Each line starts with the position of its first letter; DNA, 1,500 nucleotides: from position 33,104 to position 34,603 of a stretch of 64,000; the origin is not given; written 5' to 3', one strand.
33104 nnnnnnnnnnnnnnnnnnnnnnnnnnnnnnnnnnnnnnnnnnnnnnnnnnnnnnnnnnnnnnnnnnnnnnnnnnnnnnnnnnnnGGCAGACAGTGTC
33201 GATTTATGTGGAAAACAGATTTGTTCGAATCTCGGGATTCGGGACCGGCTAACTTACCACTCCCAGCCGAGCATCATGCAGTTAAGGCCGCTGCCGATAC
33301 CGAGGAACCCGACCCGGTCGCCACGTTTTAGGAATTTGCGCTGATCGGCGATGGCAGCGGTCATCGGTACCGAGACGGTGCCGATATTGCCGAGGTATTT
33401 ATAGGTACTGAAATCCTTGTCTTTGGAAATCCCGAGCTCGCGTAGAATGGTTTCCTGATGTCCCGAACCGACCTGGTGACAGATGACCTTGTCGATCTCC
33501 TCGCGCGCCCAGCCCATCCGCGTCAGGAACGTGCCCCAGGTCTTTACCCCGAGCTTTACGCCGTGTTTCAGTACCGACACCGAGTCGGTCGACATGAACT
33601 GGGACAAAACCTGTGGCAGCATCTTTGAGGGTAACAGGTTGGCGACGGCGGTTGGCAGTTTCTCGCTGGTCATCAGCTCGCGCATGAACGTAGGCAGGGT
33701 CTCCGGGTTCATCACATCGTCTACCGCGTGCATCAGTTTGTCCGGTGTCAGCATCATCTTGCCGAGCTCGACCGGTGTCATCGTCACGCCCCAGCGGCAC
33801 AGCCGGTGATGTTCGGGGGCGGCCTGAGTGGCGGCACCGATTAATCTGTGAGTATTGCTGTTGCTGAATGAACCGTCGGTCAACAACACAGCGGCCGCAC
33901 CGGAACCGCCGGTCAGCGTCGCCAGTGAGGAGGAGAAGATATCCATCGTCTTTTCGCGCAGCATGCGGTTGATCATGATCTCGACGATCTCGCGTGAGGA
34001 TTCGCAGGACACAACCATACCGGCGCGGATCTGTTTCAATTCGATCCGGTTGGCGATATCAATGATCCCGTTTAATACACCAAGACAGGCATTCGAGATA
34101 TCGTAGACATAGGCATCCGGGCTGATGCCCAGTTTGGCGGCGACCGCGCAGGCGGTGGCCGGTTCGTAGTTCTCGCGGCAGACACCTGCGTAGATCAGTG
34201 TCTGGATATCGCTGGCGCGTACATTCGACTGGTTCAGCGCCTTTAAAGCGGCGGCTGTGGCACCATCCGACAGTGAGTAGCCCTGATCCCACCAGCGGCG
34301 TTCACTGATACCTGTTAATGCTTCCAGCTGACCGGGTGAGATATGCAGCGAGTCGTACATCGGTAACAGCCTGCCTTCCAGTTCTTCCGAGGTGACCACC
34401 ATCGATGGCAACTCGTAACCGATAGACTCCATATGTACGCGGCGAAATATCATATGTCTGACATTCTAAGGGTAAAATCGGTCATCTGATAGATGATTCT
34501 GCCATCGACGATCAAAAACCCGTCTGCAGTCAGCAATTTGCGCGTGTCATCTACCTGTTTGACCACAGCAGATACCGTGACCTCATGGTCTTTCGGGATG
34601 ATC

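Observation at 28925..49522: Single 20.6-kb operon fusing a PUFA-synthase-type megasynthase (pfaD-pfaA-pfaC) to the complete olefin pathway (oleABCD) and the PPTase pfaE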

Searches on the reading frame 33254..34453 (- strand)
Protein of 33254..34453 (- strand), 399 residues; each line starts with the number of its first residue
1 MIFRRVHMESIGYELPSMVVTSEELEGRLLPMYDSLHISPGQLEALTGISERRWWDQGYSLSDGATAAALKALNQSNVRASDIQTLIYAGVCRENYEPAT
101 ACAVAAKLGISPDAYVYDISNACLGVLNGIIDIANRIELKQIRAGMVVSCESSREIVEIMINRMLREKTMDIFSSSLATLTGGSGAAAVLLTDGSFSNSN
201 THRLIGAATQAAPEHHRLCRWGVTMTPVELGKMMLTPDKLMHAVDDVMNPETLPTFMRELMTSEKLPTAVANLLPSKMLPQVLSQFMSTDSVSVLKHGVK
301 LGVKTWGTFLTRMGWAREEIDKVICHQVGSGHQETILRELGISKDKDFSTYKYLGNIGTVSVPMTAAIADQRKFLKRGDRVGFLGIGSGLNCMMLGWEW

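Call 3: search_protein_families(library=pfam, proteins=[window:33254-34453:-])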
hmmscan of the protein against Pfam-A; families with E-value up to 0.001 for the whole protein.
window:33254-34453:- (399 aa): 3 families
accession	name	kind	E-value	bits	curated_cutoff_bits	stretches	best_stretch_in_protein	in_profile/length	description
PF08541.16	ACP_syn_III_C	-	2.3e-16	60.2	26.6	1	310-397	1-88/90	3-Oxoacyl-[acyl-carrier-protein (ACP)] synthase III C terminal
PF00108.29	Thiolase_N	-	1.6e-07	31.4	26.4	1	66-152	28-114/260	Thiolase, N-terminal domain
PF08545.16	ACP_syn_III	-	0.00018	21.8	24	0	117-198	1-65/80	3-Oxoacyl-[acyl-carrier-protein (ACP)] synthase III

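Call 4: search_protein_families(library=ncbifam, proteins=[window:33254-34453:-])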
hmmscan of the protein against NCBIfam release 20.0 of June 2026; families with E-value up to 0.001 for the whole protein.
window:33254-34453:- (399 aa): 13 families
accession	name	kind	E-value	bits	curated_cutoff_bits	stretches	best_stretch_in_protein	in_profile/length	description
NF006720.0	PRK09258.1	equivalog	2.9e-143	477.3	285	1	1-399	1-338/338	3-oxoacyl-ACP synthase III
NF006829.0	PRK09352.1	subfamily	5.5e-30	104.4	249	2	6-159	5-150/322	beta-ketoacyl-ACP synthase 3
TIGR00747.1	fabH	subfamily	2.8e-23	82.5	292.1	2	6-158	3-147/322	beta-ketoacyl-ACP synthase III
NF004623.0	PRK05963.1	equivalog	8.5e-23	81.1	437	2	5-150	5-141/328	beta-ketoacyl-ACP synthase III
NF005541.0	PRK07204.1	equivalog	1.2e-21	77.4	402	2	4-194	3-172/329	beta-ketoacyl-ACP synthase III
NF005308.0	PRK06840.1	equivalog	1.9e-11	43.6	315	1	5-162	4-155/339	3-oxoacyl-ACP synthase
NF005703.0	PRK07515.1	equivalog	1.2e-09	37.5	304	1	53-151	88-184/373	beta-ketoacyl-ACP synthase III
TIGR01930.1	AcCoA-C-Actrans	subfamily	4.8e-08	32.3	240.55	1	66-164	26-124/385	acetyl-CoA C-acyltransferase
NF003274.0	PRK04262.1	equivalog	3.6e-07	29.5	244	1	65-154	55-144/347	hydroxymethylglutaryl-CoA synthase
NF009519.0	PRK12880.1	equivalog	4.3e-07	29.6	436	1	45-138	44-137/353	beta-ketoacyl-ACP synthase III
NF006516.0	PRK08963.1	equivalog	3.7e-06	26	560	1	72-172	48-147/436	acetyl-CoA C-acyltransferase FadI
NF006740.0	PRK09268.1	equivalog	0.00046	19.3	539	1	68-172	41-145/431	acetyl-CoA C-acetyltransferase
TIGR01835.1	HMG-CoA-S_prok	equivalog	0.00048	19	360.35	0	66-151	54-137/382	hydroxymethylglutaryl-CoA synthase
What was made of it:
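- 33254..34453 (-): oleA: thiolase-fold head-to-head Claisen condensing enzyme (399 aa) with a lineage-specific insertion at aa 224-286. NF006720/PRK09258 477 bits against a cut-off of 285 (call 4).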

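Call 8: find_homologous_proteins(query=window:33254-34453:-)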
Query window:33254-34453:- (399 aa): 7396 proteins with E <= 0.001 among 8000 candidates; the best 120 are listed.
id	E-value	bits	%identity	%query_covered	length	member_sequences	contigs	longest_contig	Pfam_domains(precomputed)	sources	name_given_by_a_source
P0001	5.4e-252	854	94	100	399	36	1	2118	PF00108.30,PF08541.17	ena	-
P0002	6.8e-249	844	92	100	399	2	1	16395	PF00108.30,PF08541.17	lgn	-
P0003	2.3e-235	799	90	98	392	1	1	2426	PF00108.30,PF08541.17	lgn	-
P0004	3.8e-234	795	89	98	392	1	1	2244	PF00108.30,PF08541.17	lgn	-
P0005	2.5e-231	786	85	100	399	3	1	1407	PF00108.30,PF08541.17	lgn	-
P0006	9.4e-230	781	84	100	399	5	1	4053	PF00108.30,PF08541.17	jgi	-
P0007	4.4e-229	778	84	100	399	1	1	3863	PF00108.30,PF08541.17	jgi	jgi:acyl-CoA:acyl-CoA alkyltransferase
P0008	1.1e-228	777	83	100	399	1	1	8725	PF00108.30,PF08541.17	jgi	jgi:acyl-CoA:acyl-CoA alkyltransferase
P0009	4.4e-228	775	84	100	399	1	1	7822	PF00108.30,PF08541.17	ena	-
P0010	1.7e-227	773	83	100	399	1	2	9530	PF00108.30,PF08541.17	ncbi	-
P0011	3.2e-227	772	83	100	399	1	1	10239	PF00108.30,PF08541.17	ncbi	-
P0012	7.1e-227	771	83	100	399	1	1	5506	PF00108.30,PF08541.17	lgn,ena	-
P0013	7.2e-227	771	82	100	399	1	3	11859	PF00108.30,PF08541.17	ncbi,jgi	ncbi:MAG: 3-oxoacyl-[acyl-carrier-protein] synthase III [Gammaproteobacteria bacterium]|jgi:3-oxoacy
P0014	1.4e-226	770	82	100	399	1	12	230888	PF00108.30,PF08541.17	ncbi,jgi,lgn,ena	ncbi:MAG: 3-oxoacyl-ACP synthase III [Gammaproteobacteria bacterium]|jgi:3-oxoacyl-[acyl-carrier-pro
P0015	1.4e-226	770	83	100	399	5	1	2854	PF00108.30,PF08541.17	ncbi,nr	ncbi:MAG: 3-oxoacyl-ACP synthase III [Gammaproteobacteria bacterium]|nr:3-oxoacyl-ACP synthase III [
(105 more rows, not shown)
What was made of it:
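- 33254..34453 (-): JGI names several close homologues 'acyl-CoA:acyl-CoA alkyltransferase' (call 8)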

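Call 12: find_related_loci(query=window:33254-34453:-, collection=genome_contigs, flank=10000)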
Query window:33254-34453:- (399 aa) in genome_contigs; peptide patterns used: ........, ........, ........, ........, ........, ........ (x = any residue, [..] = any of these).
103 stretches matched a pattern; 49 encode a relative of the query (tblastn E <= 1e-3); 48 distinct loci.
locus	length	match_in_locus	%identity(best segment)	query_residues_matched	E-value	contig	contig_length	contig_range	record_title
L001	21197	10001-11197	97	1-399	0e+0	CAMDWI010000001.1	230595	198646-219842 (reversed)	MAG: Klebsiella pneumoniae isolate MH-09jul19-253 genome assembly, contig: MH-09jul19-C43, whole genome shotgun sequence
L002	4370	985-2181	82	1-399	0e+0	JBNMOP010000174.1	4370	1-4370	MAG: Gammaproteobacteria bacterium isolate 3300054698_19 Ga0535670_0048724, whole genome shotgun sequence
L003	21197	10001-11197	83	1-399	0e+0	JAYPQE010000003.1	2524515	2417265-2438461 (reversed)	MAG: Candidatus Eutrophobius brisbanensis isolate SD3109_NP_maxbin_bins.tsv.086 contig_7445_pilon, whole genome shotgun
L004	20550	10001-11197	76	1-399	0e+0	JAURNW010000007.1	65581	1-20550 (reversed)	MAG: Gammaproteobacteria bacterium isolate SFB_Poly_Co_19 k141_933783, whole genome shotgun sequence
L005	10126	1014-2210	76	1-399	0e+0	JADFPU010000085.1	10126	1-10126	MAG: Proteobacteria bacterium isolate B75T3L11 B75T3L11_NODE6878, whole genome shotgun sequence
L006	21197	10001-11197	75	1-399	0e+0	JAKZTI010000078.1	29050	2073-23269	MAG: Gammaproteobacteria bacterium isolate Langseth_MAG_00055 Langseth_MAG_00055_000000000078, whole genome shotgun sequ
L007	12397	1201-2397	76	1-399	0e+0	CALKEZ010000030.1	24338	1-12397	MAG: uncultured Gammaproteobacteria bacterium isolate S2_Bin_METABAT__254_1 genome assembly, contig: c_000002614339, who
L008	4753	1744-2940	75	1-399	0e+0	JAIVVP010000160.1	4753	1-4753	MAG: Gemmatimonadota bacterium isolate HYP3_RS_04_7 NODE_4425_length_4753_cov_0.200389, whole genome shotgun sequence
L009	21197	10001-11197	75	1-399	0e+0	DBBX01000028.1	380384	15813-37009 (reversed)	MAG TPA_asm: Thiotrichaceae bacterium UBA973 UBA973_contig_103, whole genome shotgun sequence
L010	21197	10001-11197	75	1-399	0e+0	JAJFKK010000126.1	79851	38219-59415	MAG: Gammaproteobacteria bacterium isolate OFTM102 OFTM102_125, whole genome shotgun sequence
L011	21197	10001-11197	75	1-399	0e+0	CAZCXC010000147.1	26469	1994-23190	MAG TPA_asm: uncultured Enterobacteriaceae bacterium isolate binchicken_co244_6 genome assembly, contig: k141_4723359, w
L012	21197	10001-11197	75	1-399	0e+0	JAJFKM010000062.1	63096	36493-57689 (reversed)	MAG: Gammaproteobacteria bacterium isolate OFTM63 OFTM63_61, whole genome shotgun sequence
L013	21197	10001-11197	75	1-399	0e+0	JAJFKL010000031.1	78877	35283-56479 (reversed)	MAG: Gammaproteobacteria bacterium isolate OFTM147 OFTM147_30, whole genome shotgun sequence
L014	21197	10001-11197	75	1-399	0e+0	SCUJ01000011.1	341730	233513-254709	MAG: Gammaproteobacteria bacterium isolate FW602_bin.35 FW602_bin.35-133532, whole genome shotgun sequence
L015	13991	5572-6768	74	1-399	0e+0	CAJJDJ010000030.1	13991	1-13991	MAG: Thiotrichaceae bacterium UBA7359 isolate FRAM18_bin315 genome assembly, contig: FRAM18_bin315-30, whole genome shot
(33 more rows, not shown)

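Call 17: search_solved_structures(query=window:33254-34453:-, show_alignments=1)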
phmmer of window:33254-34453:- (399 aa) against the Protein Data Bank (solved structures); distinct sequences matched with E-value up to 0.001: 52.
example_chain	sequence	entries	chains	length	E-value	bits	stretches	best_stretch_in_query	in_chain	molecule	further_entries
3row_A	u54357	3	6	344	3.2e-54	188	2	1-223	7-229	3-oxoacyl-[ACP] synthase III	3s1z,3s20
3s21_A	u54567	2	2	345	3.2e-54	188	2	1-223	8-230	3-oxoacyl-[ACP] synthase III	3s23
5vxh_A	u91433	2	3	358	9.7e-54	186.4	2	1-223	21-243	3-oxoacyl-[ACP] synthase III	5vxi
5vxf_A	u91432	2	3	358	9.7e-54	186.4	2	1-223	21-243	3-oxoacyl-[ACP] synthase III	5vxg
5vxd_A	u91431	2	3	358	2.7e-53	184.9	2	1-223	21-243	3-oxoacyl-[ACP] synthase III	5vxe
6b2s_A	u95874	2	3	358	3.5e-53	184.6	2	1-223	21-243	3-oxoacyl-[ACP] synthase III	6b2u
3fk5_A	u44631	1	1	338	4e-53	184.4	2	1-223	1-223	3-oxoacyl-synthase III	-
6b2t_A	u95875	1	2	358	6.8e-53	183.6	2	1-223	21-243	3-oxoacyl-[ACP] synthase III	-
4kti_A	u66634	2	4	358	7e-53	183.6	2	1-223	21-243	3-oxoacyl-[ACP] synthase III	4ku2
4ktm_A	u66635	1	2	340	7.6e-53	183.5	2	1-223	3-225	3-oxoacyl-[ACP] synthase III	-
6b2r_A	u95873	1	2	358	9.2e-53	183.2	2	1-223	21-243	3-oxoacyl-[ACP] synthase III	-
4ku3_A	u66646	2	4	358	9.6e-53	183.1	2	1-223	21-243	3-oxoacyl-[ACP] synthase III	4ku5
4dfe_A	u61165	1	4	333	7.5e-16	61.7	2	11-159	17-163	3-oxoacyl-[acyl-carrier-protein] synthase 3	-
8vd9_A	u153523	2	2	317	4e-15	59.3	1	10-154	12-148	Beta-ketoacyl-[acyl-carrier-protein] synthase III 1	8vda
4ryb_A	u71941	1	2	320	8.4e-15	58.2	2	284-390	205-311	3-oxoacyl-[acyl-carrier-protein] synthase 3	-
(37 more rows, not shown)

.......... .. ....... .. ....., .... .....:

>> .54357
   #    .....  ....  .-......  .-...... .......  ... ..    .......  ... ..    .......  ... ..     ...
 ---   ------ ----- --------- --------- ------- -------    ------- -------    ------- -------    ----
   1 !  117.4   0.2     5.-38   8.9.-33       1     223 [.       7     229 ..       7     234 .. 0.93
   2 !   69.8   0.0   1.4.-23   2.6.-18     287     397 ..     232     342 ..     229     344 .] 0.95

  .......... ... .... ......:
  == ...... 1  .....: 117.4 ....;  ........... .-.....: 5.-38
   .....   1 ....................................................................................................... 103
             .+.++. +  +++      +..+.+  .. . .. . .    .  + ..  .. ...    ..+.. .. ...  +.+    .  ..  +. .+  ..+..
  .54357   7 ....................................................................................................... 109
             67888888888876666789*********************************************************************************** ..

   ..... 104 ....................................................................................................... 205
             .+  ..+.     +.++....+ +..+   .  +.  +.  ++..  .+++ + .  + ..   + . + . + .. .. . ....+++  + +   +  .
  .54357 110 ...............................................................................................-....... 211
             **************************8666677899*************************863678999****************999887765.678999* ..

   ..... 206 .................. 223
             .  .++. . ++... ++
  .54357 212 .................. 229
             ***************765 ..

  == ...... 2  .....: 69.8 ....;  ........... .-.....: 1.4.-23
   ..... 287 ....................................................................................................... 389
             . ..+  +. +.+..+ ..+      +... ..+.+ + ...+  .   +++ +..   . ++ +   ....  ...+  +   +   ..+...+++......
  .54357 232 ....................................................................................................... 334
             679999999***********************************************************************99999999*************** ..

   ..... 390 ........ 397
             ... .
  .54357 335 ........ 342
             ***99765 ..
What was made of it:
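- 33254..34453 (-): Best PDB matches are X. campestris OleA 3ROW/3S21, E 3e-54, with Cys123, Glu97, His326 and Asn356 aligned to Xc Cys143, Glu117, His285 and Asn315 (call 17).
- Closest known: Xanthomonas campestris OleABCD. Same: OleA shares the fold and all four catalytic residues (call 17).
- X. campestris OleA, the closest solved structure (call 17), uses FAS-derived acyl-CoA.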

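Call 47: predict_structure(alignment_id=A1)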
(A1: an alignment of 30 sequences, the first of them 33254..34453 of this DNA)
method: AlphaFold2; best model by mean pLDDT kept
length: 399 residues; sequences in the alignment: 30
mean_pLDDT: 56.8   pTM: 0.45
mean pLDDT of the five models: 56.8, 56.8, 42.1, 41.5, 39.6
residues with pLDDT >= 90: 8; 70-90: 76; 50-70: 184; < 50: 131
segments of 3 or more residues with pLDDT < 50: 1-5, 91-95, 119-124, 183-186, 193-241, 273-301, 351-364, 386-399
pLDDT, mean of each block of 10 residues (from residue 1): 47 69 88 85 63 70 74 77 64 52 71 59 50 57 65 68 85 64 51 43 29 29 32 42 58 58 53 47 43 39 55 57 55 63 67 38 50 60 47 45
secondary structure, 60 per line:
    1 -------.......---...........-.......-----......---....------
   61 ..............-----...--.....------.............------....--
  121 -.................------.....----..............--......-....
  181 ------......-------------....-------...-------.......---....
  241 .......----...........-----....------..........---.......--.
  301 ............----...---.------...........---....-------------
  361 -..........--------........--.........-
elements in order: E8-14 E18-21 H22-28 H30-36 H42-47 E51-54 H61-74 E85-89 H96-108 E115-118 H122-138 E145-149 H154-167 H170-175 H177-180 E187-192 H206-209 H227-233 H237-247 H252-262 H268-271 H278-287 H291-297 H300-312 H330-340 H362-371 E380-387 E390-398

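Call 51: find_encoding_contigs(protein=window:33254-34453:-, flank=10000, max_places=4)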
Protein window:33254-34453:- (399 aa): 11 contigs read that carry it; 4 places shown.
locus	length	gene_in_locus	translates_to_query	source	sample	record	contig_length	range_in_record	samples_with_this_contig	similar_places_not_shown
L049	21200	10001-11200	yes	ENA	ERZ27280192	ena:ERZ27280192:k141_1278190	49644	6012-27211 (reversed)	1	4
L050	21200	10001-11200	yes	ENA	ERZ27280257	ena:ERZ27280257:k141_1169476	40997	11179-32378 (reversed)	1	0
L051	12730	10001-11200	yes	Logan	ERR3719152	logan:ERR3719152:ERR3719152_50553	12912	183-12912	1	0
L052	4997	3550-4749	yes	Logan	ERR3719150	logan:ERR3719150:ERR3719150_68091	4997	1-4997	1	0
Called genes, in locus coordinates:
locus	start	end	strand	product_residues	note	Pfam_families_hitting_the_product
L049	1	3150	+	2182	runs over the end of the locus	PF00109:ketoacyl-synt, PF02801:Ketoacyl-synt_C, PF16197:KAsynt_C_assoc (weak), PF00698:Acyl_transf_1, PF00550:PP-binding, PF08659:KR, PF00106:adh_short, PF14765:PS-DH, +1 more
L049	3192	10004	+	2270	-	PF00109:ketoacyl-synt, PF02801:Ketoacyl-synt_C, PF16197:KAsynt_C_assoc, PF00109:ketoacyl-synt, PF02801:Ketoacyl-synt_C, PF00698:Acyl_transf_1 (weak), PF07977:FabA, PF07977:FabA, +1 more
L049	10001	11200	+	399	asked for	PF00108:Thiolase_N (weak), PF08541:ACP_syn_III_C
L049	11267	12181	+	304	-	PF12146:Hydrolase_4, PF00561:Abhydrolase_1, PF12697:Abhydrolase_6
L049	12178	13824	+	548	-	PF00501:AMP-binding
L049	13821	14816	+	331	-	PF01073:3Beta_HSD, PF01370:Epimerase, PF02719:Polysacc_synt_2 (weak), PF04321:RmlD_sub_bind, PF05368:NmrA, PF13460:NAD_binding_10, PF16363:GDP_Man_Dehyd, PF07993:NAD_binding_4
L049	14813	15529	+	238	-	PF22624:AASDHPPT_N, PF01648:ACPS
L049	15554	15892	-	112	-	-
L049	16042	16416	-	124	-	PF05229:SCPU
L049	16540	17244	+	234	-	PF00072:Response_reg, PF00486:Trans_reg_C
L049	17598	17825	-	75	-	-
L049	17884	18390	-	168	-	PF08670:MEKHLA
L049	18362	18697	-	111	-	PF03992:ABM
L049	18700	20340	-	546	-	PF01425:Amidase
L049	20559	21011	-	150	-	PF04074:DUF386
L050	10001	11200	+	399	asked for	PF00108:Thiolase_N (weak), PF08541:ACP_syn_III_C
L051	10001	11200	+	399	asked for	PF00108:Thiolase_N (weak), PF08541:ACP_syn_III_C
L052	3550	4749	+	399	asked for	PF00108:Thiolase_N (weak), PF08541:ACP_syn_III_C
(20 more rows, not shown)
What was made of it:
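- Checked: Gene calls in independent public assemblies of the same organism give the same seven protein lengths from pfaA to the PPTase (call 51; pfaD lies beyond the flank fetched).
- Pfam domain order is in calls 3 and 51.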

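Call 62: search_protein_representatives(protein=window:33254-34453:-)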
Query: 399 residues. Proteins with E-value up to 0.001 (for the whole library): 3965; up to 1e-10: 1153; up to 1e-30: 266. The best 150 are listed.
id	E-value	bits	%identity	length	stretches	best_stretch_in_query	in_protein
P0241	4.2e-135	467.4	63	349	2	2-223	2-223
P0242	2.5e-113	395.7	52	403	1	2-399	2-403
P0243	1.7e-111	389.7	57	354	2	3-223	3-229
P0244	3.9e-109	381.9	53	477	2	2-228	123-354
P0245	8.5e-106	370.9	52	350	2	3-226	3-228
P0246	4.6e-105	368.5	57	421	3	3-223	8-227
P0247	5.7e-96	338.6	51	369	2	1-229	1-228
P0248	3.1e-94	332.9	48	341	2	8-226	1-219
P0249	2.0e-93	330.2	64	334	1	3-235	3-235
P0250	1.8e-92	327.1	49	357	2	1-229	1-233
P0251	3.8e-90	319.5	48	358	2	4-225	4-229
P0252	7.4e-88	311.9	46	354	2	4-230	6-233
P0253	1.1e-86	308.1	61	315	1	1-236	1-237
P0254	1.7e-86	307.4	63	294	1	2-224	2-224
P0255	1.2e-83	298.1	47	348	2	3-222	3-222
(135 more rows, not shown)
